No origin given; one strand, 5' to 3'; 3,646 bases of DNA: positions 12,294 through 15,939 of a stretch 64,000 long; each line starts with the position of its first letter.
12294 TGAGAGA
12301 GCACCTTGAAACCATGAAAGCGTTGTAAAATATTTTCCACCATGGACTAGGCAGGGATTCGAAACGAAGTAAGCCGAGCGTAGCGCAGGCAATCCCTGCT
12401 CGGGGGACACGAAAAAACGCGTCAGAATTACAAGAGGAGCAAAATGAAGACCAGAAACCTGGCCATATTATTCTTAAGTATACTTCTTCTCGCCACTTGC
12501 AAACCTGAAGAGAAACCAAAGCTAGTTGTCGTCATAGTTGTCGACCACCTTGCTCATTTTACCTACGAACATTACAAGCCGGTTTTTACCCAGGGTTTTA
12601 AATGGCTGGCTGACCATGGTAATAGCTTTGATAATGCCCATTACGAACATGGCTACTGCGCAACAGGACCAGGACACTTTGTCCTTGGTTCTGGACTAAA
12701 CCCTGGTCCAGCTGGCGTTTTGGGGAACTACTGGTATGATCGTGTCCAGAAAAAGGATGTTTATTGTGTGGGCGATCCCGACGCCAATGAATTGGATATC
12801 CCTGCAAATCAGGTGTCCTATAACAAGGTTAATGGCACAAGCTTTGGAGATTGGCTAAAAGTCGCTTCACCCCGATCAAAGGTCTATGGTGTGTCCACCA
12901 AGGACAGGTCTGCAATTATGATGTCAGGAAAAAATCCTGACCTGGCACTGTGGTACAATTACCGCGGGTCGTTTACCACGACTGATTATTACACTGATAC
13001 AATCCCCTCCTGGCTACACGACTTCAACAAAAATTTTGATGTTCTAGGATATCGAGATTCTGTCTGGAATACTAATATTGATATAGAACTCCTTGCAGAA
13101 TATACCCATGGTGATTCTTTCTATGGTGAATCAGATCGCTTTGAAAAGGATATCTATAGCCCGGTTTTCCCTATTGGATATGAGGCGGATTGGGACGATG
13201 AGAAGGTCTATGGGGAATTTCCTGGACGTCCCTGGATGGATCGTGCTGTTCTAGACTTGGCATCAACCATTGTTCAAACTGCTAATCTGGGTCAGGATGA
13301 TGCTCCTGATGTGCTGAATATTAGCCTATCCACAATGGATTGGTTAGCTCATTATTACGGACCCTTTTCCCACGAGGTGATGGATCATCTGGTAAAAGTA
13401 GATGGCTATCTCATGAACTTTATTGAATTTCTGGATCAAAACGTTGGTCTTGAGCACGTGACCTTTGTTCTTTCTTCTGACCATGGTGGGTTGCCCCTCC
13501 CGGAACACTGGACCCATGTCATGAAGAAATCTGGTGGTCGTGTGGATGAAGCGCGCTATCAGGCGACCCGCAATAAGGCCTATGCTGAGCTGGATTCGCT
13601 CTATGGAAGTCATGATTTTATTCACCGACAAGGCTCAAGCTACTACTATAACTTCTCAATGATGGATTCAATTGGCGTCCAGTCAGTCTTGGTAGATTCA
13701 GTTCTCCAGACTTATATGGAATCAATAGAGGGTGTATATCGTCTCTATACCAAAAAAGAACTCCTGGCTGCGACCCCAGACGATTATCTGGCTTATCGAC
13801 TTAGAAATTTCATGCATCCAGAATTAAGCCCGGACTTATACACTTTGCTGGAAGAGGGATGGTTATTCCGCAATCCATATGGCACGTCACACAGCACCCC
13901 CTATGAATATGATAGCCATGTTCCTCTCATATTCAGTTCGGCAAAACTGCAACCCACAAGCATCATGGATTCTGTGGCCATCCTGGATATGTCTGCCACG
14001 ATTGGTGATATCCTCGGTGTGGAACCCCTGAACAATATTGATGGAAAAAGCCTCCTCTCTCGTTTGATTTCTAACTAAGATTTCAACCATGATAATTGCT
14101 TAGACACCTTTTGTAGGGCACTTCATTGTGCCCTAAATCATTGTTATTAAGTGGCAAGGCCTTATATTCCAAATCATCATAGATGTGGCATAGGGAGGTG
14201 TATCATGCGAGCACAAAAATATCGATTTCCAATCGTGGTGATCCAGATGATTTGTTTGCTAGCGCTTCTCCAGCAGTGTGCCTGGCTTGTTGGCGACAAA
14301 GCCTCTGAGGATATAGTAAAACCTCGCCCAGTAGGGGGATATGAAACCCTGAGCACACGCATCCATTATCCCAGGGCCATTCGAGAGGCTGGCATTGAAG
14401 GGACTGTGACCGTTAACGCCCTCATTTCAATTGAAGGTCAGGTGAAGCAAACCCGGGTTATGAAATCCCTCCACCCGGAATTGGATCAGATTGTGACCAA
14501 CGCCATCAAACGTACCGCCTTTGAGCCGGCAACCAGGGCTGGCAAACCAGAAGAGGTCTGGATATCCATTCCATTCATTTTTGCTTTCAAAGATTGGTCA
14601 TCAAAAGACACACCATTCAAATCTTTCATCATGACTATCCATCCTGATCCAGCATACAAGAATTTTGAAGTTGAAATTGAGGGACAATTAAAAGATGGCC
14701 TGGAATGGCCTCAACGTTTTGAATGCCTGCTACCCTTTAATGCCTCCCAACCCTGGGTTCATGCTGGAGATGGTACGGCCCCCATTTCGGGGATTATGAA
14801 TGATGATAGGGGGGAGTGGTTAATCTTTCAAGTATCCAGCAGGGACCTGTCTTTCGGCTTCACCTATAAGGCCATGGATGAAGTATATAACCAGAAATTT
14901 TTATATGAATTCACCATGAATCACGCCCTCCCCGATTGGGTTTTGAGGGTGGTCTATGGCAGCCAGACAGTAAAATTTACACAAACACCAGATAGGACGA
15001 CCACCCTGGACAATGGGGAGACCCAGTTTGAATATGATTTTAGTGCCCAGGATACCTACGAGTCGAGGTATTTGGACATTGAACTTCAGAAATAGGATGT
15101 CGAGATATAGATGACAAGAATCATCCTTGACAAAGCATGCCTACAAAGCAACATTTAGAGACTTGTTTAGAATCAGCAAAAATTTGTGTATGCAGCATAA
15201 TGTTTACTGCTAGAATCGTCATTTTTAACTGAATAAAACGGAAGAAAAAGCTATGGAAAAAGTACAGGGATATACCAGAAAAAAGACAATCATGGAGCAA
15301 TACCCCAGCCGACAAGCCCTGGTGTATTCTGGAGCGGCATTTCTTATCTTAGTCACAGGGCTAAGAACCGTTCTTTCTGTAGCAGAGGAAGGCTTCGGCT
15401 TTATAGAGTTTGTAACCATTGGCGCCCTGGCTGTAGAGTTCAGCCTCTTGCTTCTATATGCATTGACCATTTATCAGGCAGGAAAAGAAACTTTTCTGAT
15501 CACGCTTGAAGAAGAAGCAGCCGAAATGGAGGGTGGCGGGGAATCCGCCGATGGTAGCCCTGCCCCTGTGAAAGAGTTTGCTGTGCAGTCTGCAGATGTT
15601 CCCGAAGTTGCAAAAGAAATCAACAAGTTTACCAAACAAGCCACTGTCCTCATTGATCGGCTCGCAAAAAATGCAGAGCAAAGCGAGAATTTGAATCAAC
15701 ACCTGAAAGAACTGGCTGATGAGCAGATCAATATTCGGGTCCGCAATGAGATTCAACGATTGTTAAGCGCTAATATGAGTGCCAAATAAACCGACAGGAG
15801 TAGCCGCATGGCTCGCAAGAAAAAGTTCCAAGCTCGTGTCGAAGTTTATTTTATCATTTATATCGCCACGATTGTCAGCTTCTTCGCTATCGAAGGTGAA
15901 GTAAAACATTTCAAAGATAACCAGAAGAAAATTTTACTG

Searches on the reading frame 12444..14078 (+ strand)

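Call 3: search_protein_families(library=pfam, proteins=[window:12444-14078:+], max_evalue=1)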
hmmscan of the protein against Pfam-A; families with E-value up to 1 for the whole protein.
window:12444-14078:+ (544 aa): 3 families
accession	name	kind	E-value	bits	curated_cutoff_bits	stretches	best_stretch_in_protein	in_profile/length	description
PF01663.27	Phosphodiest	-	3.9e-24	86.3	23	1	28-482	1-330/342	Type I phosphodiesterase / nucleotide pyrophosphatase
PF00884.28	Sulfatase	-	4.5e-05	23.3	25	0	313-350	207-244/301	Sulfatase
PF25294.1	RENR_N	-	0.051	13.7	39.4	1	270-314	179-223/256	Renin receptor N-terminal domain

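Call 4: search_protein_families(library=ncbifam, proteins=[window:12444-14078:+], max_evalue=1)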
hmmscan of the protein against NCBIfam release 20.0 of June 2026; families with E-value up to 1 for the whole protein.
window:12444-14078:+ (544 aa): 4 families
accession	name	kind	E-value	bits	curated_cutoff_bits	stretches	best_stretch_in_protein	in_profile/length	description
NF042991.1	alk_phos_PafA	equivalog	3.3e-96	322.9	650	1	21-535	33-547/554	alkaline phosphatase PafA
NF051873.1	AlkPhosPhoY32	equivalog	5.3e-65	219.9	1000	1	20-536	15-537/539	alkaline phosphatase PhoY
TIGR03417.1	chol_sulfatase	equivalog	4.5e-05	22.5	433.45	2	487-540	306-363/500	choline-sulfatase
NF041506.1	VapD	equivalog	0.012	16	100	1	371-407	16-51/91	VapD family protein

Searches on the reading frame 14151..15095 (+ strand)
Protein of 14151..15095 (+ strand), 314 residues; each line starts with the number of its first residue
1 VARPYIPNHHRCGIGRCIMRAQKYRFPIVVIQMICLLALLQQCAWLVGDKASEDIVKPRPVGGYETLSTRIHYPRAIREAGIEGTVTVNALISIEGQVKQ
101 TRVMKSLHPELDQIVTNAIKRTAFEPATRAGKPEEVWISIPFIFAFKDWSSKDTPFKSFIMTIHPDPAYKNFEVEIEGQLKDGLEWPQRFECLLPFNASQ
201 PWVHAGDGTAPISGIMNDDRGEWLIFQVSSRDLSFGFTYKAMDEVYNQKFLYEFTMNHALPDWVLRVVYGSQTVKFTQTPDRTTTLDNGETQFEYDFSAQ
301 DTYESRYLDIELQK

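Call 3: search_protein_families(library=pfam, proteins=[window:14151-15095:+], max_evalue=1)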
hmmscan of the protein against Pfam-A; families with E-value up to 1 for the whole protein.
window:14151-15095:+ (314 aa): 1 family
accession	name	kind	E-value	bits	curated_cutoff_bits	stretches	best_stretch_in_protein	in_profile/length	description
PF03544.19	TonB_C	-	9.9e-17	61.6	24.6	1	71-144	3-77/79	Gram-negative bacterial TonB protein C-terminal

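Call 4: search_protein_families(library=ncbifam, proteins=[window:14151-15095:+], max_evalue=1)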
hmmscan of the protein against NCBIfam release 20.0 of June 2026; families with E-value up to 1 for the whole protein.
window:14151-15095:+ (314 aa): 5 families
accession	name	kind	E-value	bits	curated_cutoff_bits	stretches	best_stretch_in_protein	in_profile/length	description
TIGR01352.1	tonB_Cterm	subfamily_domain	7.1e-13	48.7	27.1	1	72-145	2-74/76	TonB family protein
NF038079.1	TonB_sider_MxcH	equivalog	3.6e-09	35.2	925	1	70-151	9-90/792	TonB-dependent siderophore myxochelin receptor MxcH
NF033768.1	myxo_SS_tail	domain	1.5e-05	25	40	1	78-144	27-91/92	AgmX/PglI C-terminal domain-containing protein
NF047760.1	LIC10042_TonB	equivalog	0.093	12.8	100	1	67-124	81-139/156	LIC_10042 family TonB-like protein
NF008082.0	PRK10819.1-3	equivalog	0.19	11.5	265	1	73-125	168-221/242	TonB system transport protein TonB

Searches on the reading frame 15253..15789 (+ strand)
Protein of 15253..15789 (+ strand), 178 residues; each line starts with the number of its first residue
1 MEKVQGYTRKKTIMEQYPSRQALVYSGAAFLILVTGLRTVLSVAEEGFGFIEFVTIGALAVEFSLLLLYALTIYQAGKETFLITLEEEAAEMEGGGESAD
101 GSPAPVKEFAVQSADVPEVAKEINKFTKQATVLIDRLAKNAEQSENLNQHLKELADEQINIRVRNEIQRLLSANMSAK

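Call 3: search_protein_families(library=pfam, proteins=[window:15253-15789:+], max_evalue=1)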
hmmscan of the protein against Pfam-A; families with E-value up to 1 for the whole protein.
window:15253-15789:+ (178 aa): 1 family
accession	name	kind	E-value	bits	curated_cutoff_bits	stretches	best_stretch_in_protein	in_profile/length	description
PF10105.14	DUF2344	-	0.034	14.5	23.8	1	103-172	102-167/176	Uncharacterized protein conserved in bacteria (DUF2344)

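Call 4: search_protein_families(library=ncbifam, proteins=[window:15253-15789:+], max_evalue=1)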
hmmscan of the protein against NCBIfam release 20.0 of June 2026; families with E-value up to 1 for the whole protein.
window:15253-15789:+ (178 aa): 1 family
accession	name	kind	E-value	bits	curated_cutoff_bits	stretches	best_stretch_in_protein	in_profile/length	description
TIGR03495.1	phage_LysB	equivalog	0.11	12.8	92.75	1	109-175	28-92/135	Rz-like lysis system protein LysB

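Call 24: search_solved_structures(query=window:15253-15789:+, max_evalue=10)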
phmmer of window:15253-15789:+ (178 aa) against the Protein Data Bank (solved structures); distinct sequences matched with E-value up to 10: 9.
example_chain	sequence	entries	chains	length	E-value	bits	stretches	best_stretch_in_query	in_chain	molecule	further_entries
7ull_A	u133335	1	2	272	0.3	14.3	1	36-104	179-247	Endoplasmin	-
4nh9_A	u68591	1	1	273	0.31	14.3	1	36-104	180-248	Endoplasmin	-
9r1o_A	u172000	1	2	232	0.35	14.1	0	115-159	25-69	sc-apCC-6-DPH-NR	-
6xj1_A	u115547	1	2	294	0.37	14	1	105-174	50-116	Cell division control protein 15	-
1qy8_A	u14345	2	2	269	0.5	13.6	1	36-104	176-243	Endoplasmin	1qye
1yt2_A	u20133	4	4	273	0.51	13.6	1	36-104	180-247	Endoplasmin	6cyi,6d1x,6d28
9n9j_y3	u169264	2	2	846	0.55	13.5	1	36-104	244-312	Endoplasmin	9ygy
8fy4_B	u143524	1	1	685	0.73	13.1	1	22-101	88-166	CCR4-NOT transcription complex subunit 10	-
9mgw_G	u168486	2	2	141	0.73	13.1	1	7-81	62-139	PSAG1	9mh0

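Call 41: search_solved_structures(query=A4, max_evalue=10, show_alignments=3)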
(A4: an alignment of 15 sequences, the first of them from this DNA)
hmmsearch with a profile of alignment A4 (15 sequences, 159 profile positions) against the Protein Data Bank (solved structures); distinct sequences matched with E-value up to 10: 8.
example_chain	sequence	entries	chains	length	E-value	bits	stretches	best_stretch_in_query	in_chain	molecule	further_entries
8hkx_S17E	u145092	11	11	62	0.023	17.9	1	96-145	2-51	30S ribosomal protein S17e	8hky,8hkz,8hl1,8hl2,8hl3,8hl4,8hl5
4v4n_BS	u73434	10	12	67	0.45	13.7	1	98-155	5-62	30S ribosomal protein S17E | 30S ribosomal protein eS17 | Small ribosomal subunit protein eS17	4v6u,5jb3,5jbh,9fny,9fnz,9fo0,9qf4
7upq_B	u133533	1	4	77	0.45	13.7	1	102-156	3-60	DHT03 protein B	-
7upo_B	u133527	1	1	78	0.58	13.4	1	102-156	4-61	DHT03 protein B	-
5j2l_B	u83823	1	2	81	0.72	13.1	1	90-139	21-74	protein design 2L4HC2_11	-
6fkf_p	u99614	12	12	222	0.99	12.6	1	53-154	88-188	ATP synthase subunit b', chloroplastic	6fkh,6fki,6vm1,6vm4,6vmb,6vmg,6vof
2lse_A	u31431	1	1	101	1.7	11.8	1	97-154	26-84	Four Helix Bundle Protein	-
5cwb_A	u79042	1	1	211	8.6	9.6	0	85-141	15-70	Designed helical repeat protein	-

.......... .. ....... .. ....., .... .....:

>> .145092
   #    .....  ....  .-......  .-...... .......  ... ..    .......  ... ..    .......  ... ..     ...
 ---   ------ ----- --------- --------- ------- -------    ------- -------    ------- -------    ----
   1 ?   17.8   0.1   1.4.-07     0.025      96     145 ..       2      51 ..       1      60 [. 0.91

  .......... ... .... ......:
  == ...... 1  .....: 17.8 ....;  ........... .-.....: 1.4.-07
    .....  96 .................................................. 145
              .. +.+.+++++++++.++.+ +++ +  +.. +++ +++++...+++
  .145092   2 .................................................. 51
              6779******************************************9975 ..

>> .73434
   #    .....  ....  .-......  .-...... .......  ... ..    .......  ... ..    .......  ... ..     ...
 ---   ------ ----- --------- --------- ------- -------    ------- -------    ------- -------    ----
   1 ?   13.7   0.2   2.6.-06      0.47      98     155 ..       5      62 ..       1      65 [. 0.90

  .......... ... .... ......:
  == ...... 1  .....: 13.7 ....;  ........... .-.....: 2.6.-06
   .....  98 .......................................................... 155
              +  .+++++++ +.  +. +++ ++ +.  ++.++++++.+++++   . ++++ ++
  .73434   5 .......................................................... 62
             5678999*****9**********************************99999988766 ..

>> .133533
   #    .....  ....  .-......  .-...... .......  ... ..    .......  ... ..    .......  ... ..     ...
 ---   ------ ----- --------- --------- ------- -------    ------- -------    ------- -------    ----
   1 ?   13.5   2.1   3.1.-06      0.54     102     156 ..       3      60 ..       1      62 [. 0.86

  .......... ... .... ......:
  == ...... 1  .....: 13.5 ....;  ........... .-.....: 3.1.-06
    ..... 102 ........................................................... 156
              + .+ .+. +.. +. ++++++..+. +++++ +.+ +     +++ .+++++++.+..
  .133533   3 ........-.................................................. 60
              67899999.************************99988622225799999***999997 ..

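Call 85: list_cluster_members(proteins=[window:15253-15789:+, window:15808-17220:+, window:17271-18575:+, window:18588-19856:+])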
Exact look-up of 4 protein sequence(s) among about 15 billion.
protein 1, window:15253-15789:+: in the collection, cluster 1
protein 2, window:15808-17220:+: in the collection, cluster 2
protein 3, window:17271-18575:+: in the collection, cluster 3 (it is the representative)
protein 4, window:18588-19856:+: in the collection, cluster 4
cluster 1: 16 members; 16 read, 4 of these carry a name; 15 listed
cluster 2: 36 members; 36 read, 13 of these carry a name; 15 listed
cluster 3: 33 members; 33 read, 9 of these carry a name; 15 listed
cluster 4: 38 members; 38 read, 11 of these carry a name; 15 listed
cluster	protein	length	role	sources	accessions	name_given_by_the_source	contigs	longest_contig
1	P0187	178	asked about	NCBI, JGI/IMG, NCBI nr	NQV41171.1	MAG: hypothetical protein HQ506_02355 [Candidatus Marinimicrobia bacterium] | hypothetical protein [Candidatus Neomarinimicrobiota bacterium]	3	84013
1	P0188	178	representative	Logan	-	-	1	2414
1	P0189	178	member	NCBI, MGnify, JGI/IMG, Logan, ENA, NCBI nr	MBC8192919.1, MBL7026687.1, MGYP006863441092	MAG: hypothetical protein ISR87_14685 [Candidatus Marinimicrobia bacterium] | FL=1 | uncharacterized protein YdbL (DUF1318 family)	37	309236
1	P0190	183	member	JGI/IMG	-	hypothetical protein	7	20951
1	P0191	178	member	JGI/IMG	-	hypothetical protein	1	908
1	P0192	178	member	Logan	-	-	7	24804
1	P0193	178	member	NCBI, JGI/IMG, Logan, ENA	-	-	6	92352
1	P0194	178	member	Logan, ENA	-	-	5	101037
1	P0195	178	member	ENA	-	-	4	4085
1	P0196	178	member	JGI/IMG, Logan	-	-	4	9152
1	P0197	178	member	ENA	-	-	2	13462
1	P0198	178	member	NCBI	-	-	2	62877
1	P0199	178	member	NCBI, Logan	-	-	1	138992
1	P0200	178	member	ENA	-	-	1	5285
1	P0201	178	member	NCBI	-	-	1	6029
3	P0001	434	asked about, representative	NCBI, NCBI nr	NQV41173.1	MAG: hypothetical protein HQ506_02365 [Candidatus Marinimicrobia bacterium] | hypothetical protein [Candidatus Neomarinimicrobiota bacterium]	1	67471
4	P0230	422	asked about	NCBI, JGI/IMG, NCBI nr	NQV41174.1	MAG: hypothetical protein HQ506_02370 [Candidatus Marinimicrobia bacterium] | hypothetical protein [Candidatus Neomarinimicrobiota bacterium]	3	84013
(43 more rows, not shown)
